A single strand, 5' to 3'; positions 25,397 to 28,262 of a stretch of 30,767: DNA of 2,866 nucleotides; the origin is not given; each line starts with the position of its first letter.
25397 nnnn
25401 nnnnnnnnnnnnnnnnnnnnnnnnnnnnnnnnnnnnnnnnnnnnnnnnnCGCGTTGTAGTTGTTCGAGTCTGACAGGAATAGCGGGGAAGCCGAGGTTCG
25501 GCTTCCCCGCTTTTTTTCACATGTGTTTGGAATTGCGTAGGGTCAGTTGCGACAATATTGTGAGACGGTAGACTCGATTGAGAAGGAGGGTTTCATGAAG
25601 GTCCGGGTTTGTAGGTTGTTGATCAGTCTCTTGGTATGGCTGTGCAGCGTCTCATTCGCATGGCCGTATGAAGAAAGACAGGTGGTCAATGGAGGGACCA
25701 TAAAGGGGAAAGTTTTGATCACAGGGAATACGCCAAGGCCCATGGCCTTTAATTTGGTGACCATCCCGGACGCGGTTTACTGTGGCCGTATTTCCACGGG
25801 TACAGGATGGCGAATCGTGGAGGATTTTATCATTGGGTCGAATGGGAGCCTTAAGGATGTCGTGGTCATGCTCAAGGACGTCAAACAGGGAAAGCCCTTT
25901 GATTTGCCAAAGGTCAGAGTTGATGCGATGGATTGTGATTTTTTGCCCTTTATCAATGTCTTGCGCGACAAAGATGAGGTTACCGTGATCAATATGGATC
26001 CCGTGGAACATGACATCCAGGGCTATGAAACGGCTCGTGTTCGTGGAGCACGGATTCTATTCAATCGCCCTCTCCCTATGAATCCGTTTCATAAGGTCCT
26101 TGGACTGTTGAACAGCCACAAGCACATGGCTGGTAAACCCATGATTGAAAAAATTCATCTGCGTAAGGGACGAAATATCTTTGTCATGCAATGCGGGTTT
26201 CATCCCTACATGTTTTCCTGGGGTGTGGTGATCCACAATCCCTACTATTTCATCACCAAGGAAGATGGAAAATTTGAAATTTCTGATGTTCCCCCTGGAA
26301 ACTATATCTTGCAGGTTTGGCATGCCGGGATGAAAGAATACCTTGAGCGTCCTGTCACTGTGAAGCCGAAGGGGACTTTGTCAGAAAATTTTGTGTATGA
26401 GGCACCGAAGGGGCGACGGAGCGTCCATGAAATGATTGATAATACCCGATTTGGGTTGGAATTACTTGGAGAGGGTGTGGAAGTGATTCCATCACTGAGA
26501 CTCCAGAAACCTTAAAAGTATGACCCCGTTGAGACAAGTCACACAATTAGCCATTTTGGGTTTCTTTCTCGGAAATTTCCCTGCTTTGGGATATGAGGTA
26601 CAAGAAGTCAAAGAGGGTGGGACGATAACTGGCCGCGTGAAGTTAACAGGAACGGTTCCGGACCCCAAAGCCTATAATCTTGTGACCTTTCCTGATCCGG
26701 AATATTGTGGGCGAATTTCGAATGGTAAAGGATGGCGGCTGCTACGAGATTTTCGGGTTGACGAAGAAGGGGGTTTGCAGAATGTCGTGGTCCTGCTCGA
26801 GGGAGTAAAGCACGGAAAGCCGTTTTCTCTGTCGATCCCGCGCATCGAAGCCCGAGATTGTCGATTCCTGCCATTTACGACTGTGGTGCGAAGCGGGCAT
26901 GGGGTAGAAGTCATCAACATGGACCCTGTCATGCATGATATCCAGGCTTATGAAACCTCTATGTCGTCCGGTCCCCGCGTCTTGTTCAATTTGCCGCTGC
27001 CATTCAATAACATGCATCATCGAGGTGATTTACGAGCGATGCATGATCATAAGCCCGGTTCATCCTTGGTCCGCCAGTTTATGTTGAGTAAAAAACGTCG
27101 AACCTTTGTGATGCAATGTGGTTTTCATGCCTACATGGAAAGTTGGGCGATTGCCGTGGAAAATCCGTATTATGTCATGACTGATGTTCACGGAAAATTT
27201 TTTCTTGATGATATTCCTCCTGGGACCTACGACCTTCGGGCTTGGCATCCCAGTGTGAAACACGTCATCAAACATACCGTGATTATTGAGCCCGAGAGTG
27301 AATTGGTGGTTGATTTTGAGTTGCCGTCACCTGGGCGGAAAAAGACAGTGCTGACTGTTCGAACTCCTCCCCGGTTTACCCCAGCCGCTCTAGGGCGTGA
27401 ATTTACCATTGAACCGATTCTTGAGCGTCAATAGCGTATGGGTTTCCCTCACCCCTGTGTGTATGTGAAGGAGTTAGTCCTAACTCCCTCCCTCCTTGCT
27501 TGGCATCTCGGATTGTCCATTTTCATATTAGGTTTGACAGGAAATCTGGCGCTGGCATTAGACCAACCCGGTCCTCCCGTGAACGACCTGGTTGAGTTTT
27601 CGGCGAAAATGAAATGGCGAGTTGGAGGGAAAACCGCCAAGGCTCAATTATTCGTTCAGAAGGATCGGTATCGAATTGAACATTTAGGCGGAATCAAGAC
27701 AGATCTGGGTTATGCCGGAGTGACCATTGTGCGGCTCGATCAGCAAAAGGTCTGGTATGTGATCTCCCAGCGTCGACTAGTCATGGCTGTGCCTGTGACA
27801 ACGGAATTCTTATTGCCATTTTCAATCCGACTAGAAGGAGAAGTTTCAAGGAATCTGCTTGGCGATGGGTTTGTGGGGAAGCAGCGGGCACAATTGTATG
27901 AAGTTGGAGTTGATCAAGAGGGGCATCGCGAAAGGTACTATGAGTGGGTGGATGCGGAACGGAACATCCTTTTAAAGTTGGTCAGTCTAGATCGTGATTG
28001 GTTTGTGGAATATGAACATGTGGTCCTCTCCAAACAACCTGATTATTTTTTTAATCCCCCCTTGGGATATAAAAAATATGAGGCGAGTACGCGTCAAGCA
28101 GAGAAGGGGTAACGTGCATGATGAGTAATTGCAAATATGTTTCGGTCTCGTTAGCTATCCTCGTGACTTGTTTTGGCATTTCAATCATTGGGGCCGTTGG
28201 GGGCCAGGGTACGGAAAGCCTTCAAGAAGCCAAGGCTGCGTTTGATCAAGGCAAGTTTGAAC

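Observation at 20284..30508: Exported all-copper redox locus: giant MCO, three hidden type-1 copper proteins and scaffold-like accessories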

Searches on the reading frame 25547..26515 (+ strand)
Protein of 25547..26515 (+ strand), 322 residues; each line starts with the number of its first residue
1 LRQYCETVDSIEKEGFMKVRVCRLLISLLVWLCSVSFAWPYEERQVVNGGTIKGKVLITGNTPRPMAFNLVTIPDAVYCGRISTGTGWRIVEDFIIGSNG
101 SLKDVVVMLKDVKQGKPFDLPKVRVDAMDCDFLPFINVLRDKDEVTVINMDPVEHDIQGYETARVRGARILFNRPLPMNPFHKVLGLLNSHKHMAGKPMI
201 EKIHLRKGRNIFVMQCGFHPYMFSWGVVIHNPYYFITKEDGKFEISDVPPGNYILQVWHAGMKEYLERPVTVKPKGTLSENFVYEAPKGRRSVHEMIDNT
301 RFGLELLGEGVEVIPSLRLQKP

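Call 4: search_protein_families(library=pfam, proteins=[window:25547-26515:+], max_evalue=0.1)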
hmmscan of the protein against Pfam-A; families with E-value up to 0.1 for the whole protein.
window:25547-26515:+ (322 aa): 4 families
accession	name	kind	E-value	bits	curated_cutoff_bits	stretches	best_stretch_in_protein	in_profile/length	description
PF13620.12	CarboxypepD_reg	-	4e-07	30.7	32.3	1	233-283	30-80/82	Carboxypeptidase regulatory-like domain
PF14686.12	fn3_3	-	6.9e-06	26.2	24.4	1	233-277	25-72/75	Polysaccharide lyase family 4, domain II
PF09430.16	EMC7_beta-sandw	-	2.8e-05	24.7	26.6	1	233-282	21-69/122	ER membrane protein complex subunit 7, beta-sandwich domain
PF13715.12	CarbopepD_reg_2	-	7.6e-05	23.1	32.2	1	236-283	29-75/88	CarboxypepD_reg-like domain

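Call 5: search_protein_families(library=ncbifam, proteins=[window:25547-26515:+], max_evalue=0.1)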
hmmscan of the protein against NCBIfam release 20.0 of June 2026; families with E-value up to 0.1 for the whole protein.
window:25547-26515:+ (322 aa): 0 families

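Call 9: search_solved_structures(query=window:25547-26515:+, max_evalue=10)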
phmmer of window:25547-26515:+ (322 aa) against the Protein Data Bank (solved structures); distinct sequences matched with E-value up to 10: 1.
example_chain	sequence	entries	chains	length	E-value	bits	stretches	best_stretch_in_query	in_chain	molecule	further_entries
8eoi_G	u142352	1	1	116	0.87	11.7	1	235-278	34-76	ER membrane protein complex subunit 7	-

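Call 29: search_protein_representatives(alignment_id=A1)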
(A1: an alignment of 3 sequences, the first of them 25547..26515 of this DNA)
Query: 3 sequences, 304 profile positions. Proteins with E-value up to 0.001 (for the whole library): 13667; up to 1e-10: 4276; up to 1e-30: 158. The best 150 are listed.
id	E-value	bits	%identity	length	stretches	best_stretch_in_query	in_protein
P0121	5.1e-104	364.0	-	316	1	14-303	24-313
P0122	2.2e-102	358.6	-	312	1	14-304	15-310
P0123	3.1e-86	305.6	-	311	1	14-304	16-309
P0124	2.9e-77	276.1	-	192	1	24-203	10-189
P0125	8.4e-77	274.6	-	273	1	12-208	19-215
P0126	4.7e-74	265.6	-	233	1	11-192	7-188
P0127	4.5e-72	259.1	-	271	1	8-269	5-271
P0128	5.0e-71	255.6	-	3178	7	198-257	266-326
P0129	3.1e-70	253.0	-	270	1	8-206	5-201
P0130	1.3e-65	237.9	-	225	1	10-196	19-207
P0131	7.6e-65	235.3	-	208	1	106-303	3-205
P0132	8.7e-64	231.9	-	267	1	13-269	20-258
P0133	1.5e-63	231.0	-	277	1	92-273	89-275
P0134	9.7e-62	225.1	-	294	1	14-286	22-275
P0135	1.4e-61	224.6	-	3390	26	219-284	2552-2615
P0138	1.3e-58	214.9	-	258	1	12-271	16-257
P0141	1.1e-56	208.5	-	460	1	24-270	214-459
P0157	9.5e-50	185.7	-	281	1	23-267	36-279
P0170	1.0e-44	169.3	-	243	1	9-271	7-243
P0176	6.9e-43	163.2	-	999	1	32-268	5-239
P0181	5.8e-42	160.2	-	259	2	196-276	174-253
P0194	2.5e-38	148.2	-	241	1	10-269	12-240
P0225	1.3e-34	136.0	-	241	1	22-270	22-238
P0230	1.9e-34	135.5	-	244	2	16-161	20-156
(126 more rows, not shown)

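Call 81: list_cluster_members(proteins=[P0132, P0138, P0157, P0170, P0181, P0194, P0225, P0230, P0141, P0176])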
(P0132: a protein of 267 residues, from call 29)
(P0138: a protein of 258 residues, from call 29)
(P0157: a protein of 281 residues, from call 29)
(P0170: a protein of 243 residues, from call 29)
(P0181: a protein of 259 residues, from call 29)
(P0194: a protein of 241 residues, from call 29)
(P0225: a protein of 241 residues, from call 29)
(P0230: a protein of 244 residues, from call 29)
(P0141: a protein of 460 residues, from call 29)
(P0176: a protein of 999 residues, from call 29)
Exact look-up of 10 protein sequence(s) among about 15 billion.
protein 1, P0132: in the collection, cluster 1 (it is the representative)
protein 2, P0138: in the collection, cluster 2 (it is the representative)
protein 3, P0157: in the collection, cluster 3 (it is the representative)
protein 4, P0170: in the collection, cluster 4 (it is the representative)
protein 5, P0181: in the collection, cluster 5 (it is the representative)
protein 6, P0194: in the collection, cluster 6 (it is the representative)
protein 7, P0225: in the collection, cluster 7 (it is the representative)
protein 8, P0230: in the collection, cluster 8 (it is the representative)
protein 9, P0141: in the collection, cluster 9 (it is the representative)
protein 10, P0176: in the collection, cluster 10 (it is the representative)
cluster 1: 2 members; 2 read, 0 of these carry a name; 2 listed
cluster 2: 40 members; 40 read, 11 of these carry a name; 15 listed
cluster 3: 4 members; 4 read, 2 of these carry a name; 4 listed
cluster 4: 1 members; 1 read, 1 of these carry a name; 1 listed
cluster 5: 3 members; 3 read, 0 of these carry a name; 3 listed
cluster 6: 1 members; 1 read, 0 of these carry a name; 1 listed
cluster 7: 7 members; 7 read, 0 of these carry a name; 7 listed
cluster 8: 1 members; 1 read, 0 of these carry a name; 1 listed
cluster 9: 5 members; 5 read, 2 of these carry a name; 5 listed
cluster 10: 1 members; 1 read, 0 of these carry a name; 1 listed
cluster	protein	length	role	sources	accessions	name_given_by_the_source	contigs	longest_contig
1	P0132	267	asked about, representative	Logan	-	-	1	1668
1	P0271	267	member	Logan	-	-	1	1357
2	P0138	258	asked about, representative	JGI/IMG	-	hypothetical protein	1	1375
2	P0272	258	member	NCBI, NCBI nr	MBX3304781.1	MAG: carboxypeptidase regulatory-like domain-containing protein [Nitrospira sp.] | carboxypeptidase regulatory-like domain-containing protein [Nitrospira sp.]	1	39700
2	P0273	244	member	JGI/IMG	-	hypothetical protein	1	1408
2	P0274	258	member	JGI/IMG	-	hypothetical protein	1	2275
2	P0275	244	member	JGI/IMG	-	hypothetical protein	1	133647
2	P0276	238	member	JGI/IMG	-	hypothetical protein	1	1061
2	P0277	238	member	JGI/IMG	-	hypothetical protein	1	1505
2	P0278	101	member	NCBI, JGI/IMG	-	hypothetical protein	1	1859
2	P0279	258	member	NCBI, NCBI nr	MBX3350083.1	MAG: carboxypeptidase regulatory-like domain-containing protein [Nitrospira sp.] | carboxypeptidase regulatory-like domain-containing protein [Nitrospira sp.]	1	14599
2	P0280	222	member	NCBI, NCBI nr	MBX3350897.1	MAG: hypothetical protein KF747_19415, partial [Nitrospira sp.] | hypothetical protein [Nitrospira sp.]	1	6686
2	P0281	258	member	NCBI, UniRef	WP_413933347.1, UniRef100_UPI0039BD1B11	carboxypeptidase regulatory-like domain-containing protein [Nitrospira sp. BLG_1] | carboxypeptidase regulatory-like domain-containing protein n=1 Tax=Nitrospira sp. BLG_1 ...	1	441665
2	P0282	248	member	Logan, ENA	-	-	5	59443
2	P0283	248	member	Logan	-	-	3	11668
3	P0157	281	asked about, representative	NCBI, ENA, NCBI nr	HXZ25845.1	MAG TPA: carboxypeptidase-like regulatory domain-containing protein [Nitrospiria ... | carboxypeptidase-like regulatory domain-containing protein [Nitrospiria bacterium]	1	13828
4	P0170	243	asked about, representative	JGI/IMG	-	plastocyanin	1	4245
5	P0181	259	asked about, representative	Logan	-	-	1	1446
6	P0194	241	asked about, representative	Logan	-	-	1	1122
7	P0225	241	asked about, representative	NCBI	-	-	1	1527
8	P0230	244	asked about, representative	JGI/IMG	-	-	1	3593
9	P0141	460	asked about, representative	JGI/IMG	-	-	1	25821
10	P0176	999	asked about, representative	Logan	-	-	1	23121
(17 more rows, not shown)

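Call 96: find_encoding_contigs(protein=P0138, flank=8000, max_places=3)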
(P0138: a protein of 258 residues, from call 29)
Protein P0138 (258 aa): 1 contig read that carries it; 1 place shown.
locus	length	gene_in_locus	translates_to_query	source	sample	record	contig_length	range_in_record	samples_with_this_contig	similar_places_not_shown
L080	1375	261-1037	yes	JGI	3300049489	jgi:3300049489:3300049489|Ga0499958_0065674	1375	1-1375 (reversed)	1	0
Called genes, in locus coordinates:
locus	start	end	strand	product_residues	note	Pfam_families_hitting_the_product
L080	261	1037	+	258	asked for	PF13620:CarboxypepD_reg (weak)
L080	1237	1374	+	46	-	?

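Call 97: find_encoding_contigs(protein=P0157, flank=8000, max_places=3)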
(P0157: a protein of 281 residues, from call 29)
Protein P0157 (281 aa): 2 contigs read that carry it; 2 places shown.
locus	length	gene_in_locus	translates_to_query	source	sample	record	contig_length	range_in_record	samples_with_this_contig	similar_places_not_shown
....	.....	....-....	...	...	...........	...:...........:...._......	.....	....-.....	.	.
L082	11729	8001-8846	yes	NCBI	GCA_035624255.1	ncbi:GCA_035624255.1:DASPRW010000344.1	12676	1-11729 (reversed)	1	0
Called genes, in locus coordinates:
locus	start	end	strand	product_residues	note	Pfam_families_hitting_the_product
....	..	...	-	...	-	-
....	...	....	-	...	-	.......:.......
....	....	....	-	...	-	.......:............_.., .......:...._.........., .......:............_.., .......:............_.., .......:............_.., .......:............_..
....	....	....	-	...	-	-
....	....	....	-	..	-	-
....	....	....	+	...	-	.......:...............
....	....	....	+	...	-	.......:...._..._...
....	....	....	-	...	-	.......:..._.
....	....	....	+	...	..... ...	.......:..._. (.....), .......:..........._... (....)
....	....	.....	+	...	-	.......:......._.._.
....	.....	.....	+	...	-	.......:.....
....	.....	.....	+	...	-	?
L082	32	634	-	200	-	-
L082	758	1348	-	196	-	PF14235:DUF4337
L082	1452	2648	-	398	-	PF13489:Methyltransf_23, PF01209:Ubie_methyltran, PF13847:Methyltransf_31, PF08241:Methyltransf_11, PF08242:Methyltransf_12, PF13649:Methyltransf_25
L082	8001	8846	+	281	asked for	PF14686:fn3_3 (faint), PF13620:CarboxypepD_reg (weak)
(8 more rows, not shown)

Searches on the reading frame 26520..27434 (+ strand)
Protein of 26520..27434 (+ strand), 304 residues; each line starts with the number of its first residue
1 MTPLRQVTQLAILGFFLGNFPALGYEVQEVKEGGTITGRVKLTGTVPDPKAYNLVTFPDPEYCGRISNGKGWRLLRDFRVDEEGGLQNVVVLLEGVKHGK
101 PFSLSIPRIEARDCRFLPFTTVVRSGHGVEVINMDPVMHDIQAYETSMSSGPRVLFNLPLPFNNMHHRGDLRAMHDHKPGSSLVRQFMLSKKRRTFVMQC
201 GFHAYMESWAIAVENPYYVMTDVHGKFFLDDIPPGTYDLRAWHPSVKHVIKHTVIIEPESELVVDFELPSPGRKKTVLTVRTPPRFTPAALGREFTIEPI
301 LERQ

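Call 4: search_protein_families(library=pfam, proteins=[window:26520-27434:+], max_evalue=0.1)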
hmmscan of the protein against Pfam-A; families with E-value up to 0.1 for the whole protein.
window:26520-27434:+ (304 aa): 3 families
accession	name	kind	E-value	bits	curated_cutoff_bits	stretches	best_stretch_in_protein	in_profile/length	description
PF13620.12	CarboxypepD_reg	-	4.1e-06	27.5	32.3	1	216-268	29-81/82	Carboxypeptidase regulatory-like domain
PF14686.12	fn3_3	-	0.00062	19.9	24.4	1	217-259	27-70/75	Polysaccharide lyase family 4, domain II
PF09430.16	EMC7_beta-sandw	-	0.05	14.2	26.6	1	214-247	15-51/122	ER membrane protein complex subunit 7, beta-sandwich domain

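Call 5: search_protein_families(library=ncbifam, proteins=[window:26520-27434:+], max_evalue=0.1)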
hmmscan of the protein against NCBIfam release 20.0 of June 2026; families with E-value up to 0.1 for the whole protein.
window:26520-27434:+ (304 aa): 0 families

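Call 11: find_homologous_proteins(query=window:26520-27434:+)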
Query window:26520-27434:+ (304 aa): 2739 proteins with E <= 0.001 among 3262 candidates; the best 120 are listed.
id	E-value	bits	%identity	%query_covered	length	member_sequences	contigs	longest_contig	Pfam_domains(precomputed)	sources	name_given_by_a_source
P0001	3.3e-208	708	100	100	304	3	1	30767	PF13620.13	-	-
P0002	6.3e-178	608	88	99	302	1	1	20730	PF13620.13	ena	-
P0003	1.3e-167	574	83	97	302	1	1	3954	PF14686.13,PF13620.13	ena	-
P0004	2.6e-167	573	84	98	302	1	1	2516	PF14686.13,PF13620.13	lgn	-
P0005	5.5e-160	549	79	100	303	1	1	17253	PF14686.13,PF13620.13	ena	-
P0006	4.6e-158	543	76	100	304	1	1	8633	PF14686.13,PF13620.13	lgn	-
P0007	6.0e-157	539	81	96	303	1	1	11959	PF14686.13,PF13620.13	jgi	-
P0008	6.9e-157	539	78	94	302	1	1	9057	PF14686.13,PF13620.13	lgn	-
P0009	2.6e-156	537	79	92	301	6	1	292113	PF14686.13,PF13620.13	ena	-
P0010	7.0e-156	536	80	92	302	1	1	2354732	PF14686.13,PF13620.13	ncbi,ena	-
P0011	1.2e-155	535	78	92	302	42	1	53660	PF14686.13,PF13620.13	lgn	-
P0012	2.3e-155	534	79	92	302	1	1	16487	PF14686.13,PF13620.13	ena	-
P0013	3.2e-155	534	79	92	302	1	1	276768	PF14686.13,PF13620.13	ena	-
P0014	3.2e-155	534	79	92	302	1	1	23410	PF14686.13,PF13620.13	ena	-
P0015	3.6e-155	534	75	100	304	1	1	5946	PF13715.13,PF14686.13,PF13620.13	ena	-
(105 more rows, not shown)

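Call 40: predict_structure(alignment_id=A2)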
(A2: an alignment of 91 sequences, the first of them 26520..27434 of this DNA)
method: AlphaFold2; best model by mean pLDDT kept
length: 304 residues; sequences in the alignment: 91
mean_pLDDT: 88.0   pTM: 0.86
mean pLDDT of the five models: 88.0, 87.9, 87.8, 87.7, 87.0
residues with pLDDT >= 90: 198; 70-90: 56; 50-70: 45; < 50: 5
segments of 3 or more residues with pLDDT < 50: none
pLDDT, mean of each block of 10 residues (from residue 1): 53 58 90 98 94 82 84 91 98 98 97 96 97 94 93 96 80 79 96 95 95 98 98 98 95 98 98 68 66 70 54
secondary structure, 60 per line:
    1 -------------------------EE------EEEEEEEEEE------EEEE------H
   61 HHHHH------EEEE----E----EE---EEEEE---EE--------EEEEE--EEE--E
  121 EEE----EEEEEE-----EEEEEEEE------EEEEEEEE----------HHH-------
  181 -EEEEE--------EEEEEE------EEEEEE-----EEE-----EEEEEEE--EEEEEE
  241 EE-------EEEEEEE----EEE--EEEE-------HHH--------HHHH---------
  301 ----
elements in order: E34-43 E50-53 H60-65 E72-75 E90-94 E108-112 E115-117 E120-123 E128-133 E139-146 E153-160 E182-186 E195-200 E207-212 E218-220 E226-232 E235-242 E250-256 E261-263 E266-269 H288-291

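Call 44: fold_search(model_id=the predicted structure, library=pdb)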
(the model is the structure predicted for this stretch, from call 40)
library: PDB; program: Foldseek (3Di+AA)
matches with E <= 10: 1855; with E <= 0.001: 34
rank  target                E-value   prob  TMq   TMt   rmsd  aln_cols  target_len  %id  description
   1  5fc9_A                2.4e-05  1.00  0.24  0.70   3.6       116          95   17  Novel Purple Cupredoxin from Nitrosopumilus maritimus (released 2016-05-11)
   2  6hbe_C                2.8e-05  1.00  0.24  0.18   4.7       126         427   17  Cu-containing nitrite reductase (NirK) from Thermus scotoductus SA-01 (released 2019-01-23)
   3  6hbe_A                3.5e-05  1.00  0.24  0.18   4.9       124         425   17  Cu-containing nitrite reductase (NirK) from Thermus scotoductus SA-01 (released 2019-01-23)
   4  4hcf_B                1.2e-04  1.00  0.21  0.58   7.6       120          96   13  Crystal Structure of Uncharacterized Cupredoxin-like Domain Protein Cupredoxin_1 with Copper Bound from Bacillus anthr (released 2012-10-17)
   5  4hcg_B                1.3e-04  1.00  0.22  0.63   5.1       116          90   14  Uncharacterized Cupredoxin-like Domain Protein Cupredoxin_1 with Zinc bound from Bacillus anthracis (released 2012-10-17)
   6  3cvd_A                1.9e-04  1.00  0.22  0.57  13.3       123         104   17  Regulation of Protein Function: Crystal Packing Interfaces and Conformational Dimerization (released 2008-07-08)
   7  2gb2                  2.1e-04  1.00  0.23  0.57   9.6       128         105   12  The P52G mutant of amicyanin in the Cu(II) state. (released 2006-08-01)
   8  6kol                  2.2e-04  1.00  0.25  0.56   4.2       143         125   11  Crystal structure of auracyanin from photosynthetic bacterium Roseiflexus castenholzii (released 2020-01-29)
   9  7pcy                  2.5e-04  1.00  0.22  0.60  11.9       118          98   18  THE CRYSTAL STRUCTURE OF PLASTOCYANIN FROM A GREEN ALGA, ENTEROMORPHA PROLIFERA (released 1990-07-15)
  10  7z3f_B                2.8e-04  1.00  0.23  0.49   7.8       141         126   12  Crystal structure of the cupredoxin AcoP from Acidithiobacillus ferrooxidans, oxidized form (released 2023-09-13)
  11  1mda_A                3.0e-04  1.00  0.24  0.61   8.0       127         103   11  CRYSTAL STRUCTURE OF AN ELECTRON-TRANSFER COMPLEX BETWEEN METHYLAMINE DEHYDROGENASE AND AMICYANIN (released 1993-10-31)
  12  4hcf_A                3.4e-04  1.00  0.21  0.62   5.1       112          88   13  Crystal Structure of Uncharacterized Cupredoxin-like Domain Protein Cupredoxin_1 with Copper Bound from Bacillus anthr (released 2012-10-17)
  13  1sfd_A                3.5e-04  1.00  0.23  0.59   9.5       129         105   12  oxidized form of amicyanin mutant P94F (released 2004-07-27)
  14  4hci_B                3.8e-04  1.00  0.22  0.61   5.4       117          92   14  Uncharacterized Cupredoxin-like Domain Protein Cupredoxin_1 from Bacillus anthracis (released 2012-10-17)
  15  4hci_A                4.0e-04  1.00  0.21  0.63   5.0       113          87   13  Uncharacterized Cupredoxin-like Domain Protein Cupredoxin_1 from Bacillus anthracis (released 2012-10-17)
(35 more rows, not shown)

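Call 111: search_solved_structures(query=A2, max_evalue=1)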
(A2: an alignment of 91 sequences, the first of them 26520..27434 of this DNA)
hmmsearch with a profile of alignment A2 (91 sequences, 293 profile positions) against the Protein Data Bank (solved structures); distinct sequences matched with E-value up to 1: 33.
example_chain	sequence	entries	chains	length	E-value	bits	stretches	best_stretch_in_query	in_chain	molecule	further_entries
9c7v_B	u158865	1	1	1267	1e-11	47.9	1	203-249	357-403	BOS complex subunit NOMO2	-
5fc9_A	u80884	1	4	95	1.3e-07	34.4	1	118-192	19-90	Blue (Type 1) copper domain protein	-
4wi0_B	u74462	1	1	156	0.00016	24.2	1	203-246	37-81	Cellulosomal scaffoldin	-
4u3s_B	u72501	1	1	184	0.0002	23.9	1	203-246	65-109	Cellulosomal scaffoldin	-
1sfd_A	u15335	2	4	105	0.00041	22.9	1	102-196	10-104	Amicyanin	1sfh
1sf3_A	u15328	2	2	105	0.00043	22.8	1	102-196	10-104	Amicyanin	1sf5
1nkg_A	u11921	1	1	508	0.00051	22.6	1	199-255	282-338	Rhamnogalacturonase B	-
3njx_A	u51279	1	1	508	0.00051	22.6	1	199-255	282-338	Rhamnogalacturonase B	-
2xhn_A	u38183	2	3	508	0.00055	22.5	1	199-255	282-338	RHAMNOGALACTURONASE B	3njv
9cck_A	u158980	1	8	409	0.00091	21.8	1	118-194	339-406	Copper-containing nitrite reductase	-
8eoi_G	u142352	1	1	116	0.0024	20.4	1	203-249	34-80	ER membrane protein complex subunit 7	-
4p5r_A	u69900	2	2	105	0.0024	20.4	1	102-196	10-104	Amicyanin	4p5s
1mda_A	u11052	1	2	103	0.0028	20.2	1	102-196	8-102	AMICYANIN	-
1aac_A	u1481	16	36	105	0.0029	20.1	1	102-196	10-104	AMICYANIN | PROTEIN (AMICYANIN)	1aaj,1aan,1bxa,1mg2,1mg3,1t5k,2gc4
6hbe_A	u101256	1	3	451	0.0031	20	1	106-196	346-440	Copper-containing nitrite reductase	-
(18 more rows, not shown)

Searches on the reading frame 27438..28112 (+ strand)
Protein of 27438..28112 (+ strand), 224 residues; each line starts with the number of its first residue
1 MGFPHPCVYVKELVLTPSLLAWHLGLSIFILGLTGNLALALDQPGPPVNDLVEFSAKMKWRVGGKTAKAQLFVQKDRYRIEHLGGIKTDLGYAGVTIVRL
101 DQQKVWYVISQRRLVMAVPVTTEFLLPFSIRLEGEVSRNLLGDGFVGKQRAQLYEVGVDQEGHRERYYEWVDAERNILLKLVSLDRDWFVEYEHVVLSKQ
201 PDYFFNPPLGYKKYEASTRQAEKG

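Call 4: search_protein_families(library=pfam, proteins=[window:27438-28112:+], max_evalue=0.1)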
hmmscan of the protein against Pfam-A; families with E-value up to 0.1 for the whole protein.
window:27438-28112:+ (224 aa): 0 families

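Call 5: search_protein_families(library=ncbifam, proteins=[window:27438-28112:+], max_evalue=0.1)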
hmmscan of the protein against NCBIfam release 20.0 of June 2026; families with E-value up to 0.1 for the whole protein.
window:27438-28112:+ (224 aa): 0 families

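Call 89: predict_structure(alignment_id=A3)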
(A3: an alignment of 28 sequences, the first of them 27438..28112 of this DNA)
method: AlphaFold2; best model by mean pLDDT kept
length: 224 residues; sequences in the alignment: 28
mean_pLDDT: 83.1   pTM: 0.69
mean pLDDT of the five models: 83.1, 81.4, 79.4, 77.7, 72.8
residues with pLDDT >= 90: 136; 70-90: 32; 50-70: 33; < 50: 23
segments of 3 or more residues with pLDDT < 50: 32-47, 221-224
pLDDT, mean of each block of 10 residues (from residue 1): 61 58 57 45 48 90 93 95 90 94 95 93 89 95 95 96 95 93 95 93 93 82 43
secondary structure, 60 per line:
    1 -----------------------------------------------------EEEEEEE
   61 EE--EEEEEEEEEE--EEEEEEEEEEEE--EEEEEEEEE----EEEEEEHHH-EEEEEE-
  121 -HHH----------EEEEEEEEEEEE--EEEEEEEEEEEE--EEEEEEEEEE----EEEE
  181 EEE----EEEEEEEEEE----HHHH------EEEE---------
elements in order: E54-62 E65-74 E77-88 E91-99 E104-109 E114-119 E135-146 E149-160 E163-172 E177-183 E188-197 H202-205 E212-215

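Call 93: fold_search(model_id=the predicted structure, library=pdb)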
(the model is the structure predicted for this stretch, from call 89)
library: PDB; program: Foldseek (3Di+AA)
matches with E <= 10: 754; with E <= 0.001: 56
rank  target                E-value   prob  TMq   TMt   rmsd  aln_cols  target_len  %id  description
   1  7zgn_B                2.2e-06  1.00  0.37  0.19   7.0       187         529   11  Plant/insect N-glycan active PNGase (released 2022-09-07)
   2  4mxt                  2.6e-06  1.00  0.49  0.57   4.7       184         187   10  Crystal structure of an Outer-membrane lipoprotein carrier protein (BACUNI_04723) from Bacteroides uniformis ATCC 8492 a (released 2013-10-16)
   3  7zgn_A                2.6e-06  1.00  0.36  0.18   7.2       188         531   10  Plant/insect N-glycan active PNGase (released 2022-09-07)
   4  6jla_B                3.3e-06  1.00  0.55  0.66   5.4       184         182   10  Crystal structure of a mouse ependymin related protein (released 2020-03-04)
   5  6jld_C                5.2e-06  1.00  0.51  0.60   5.7       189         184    8  Crystal structure of a human ependymin related protein (released 2019-07-10)
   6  6e7o_A                5.8e-06  1.00  0.49  0.63   5.3       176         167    9  Crystal structure of deglycosylated human EPDR1 (released 2019-01-23)
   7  6e8n_B                6.1e-06  1.00  0.48  0.57   6.1       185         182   10  Crystal structure of glycosylated human EPDR1 (released 2019-01-23)
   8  6jla_D                6.7e-06  1.00  0.50  0.58   6.3       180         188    9  Crystal structure of a mouse ependymin related protein (released 2020-03-04)
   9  6e8n_A                7.1e-06  1.00  0.50  0.59   5.5       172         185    9  Crystal structure of glycosylated human EPDR1 (released 2019-01-23)
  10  6l9x                  7.4e-06  1.00  0.51  0.60   6.0       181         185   10  Xenons in frog EPDR1 (released 2020-11-11)
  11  8t5t                  8.2e-06  1.00  0.45  0.51   5.6       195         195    9  Crystal structure of outer membrane lipoprotein carrier protein (LolA) from Borrelia burgdorferi (steric acid bound) (released 2023-06-28)
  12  7tpm                  8.7e-06  1.00  0.44  0.49   6.6       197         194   10  Structure of the outer-membrane lipoprotein carrier protein (LolA) from Borrelia burgdorferi (released 2023-03-15)
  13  6jld_A                1.1e-05  1.00  0.51  0.60   5.7       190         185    7  Crystal structure of a human ependymin related protein (released 2019-07-10)
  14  6jld_B                1.1e-05  1.00  0.50  0.59   5.6       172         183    9  Crystal structure of a human ependymin related protein (released 2019-07-10)
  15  6jla_A                1.2e-05  1.00  0.51  0.61   5.5       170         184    8  Crystal structure of a mouse ependymin related protein (released 2020-03-04)
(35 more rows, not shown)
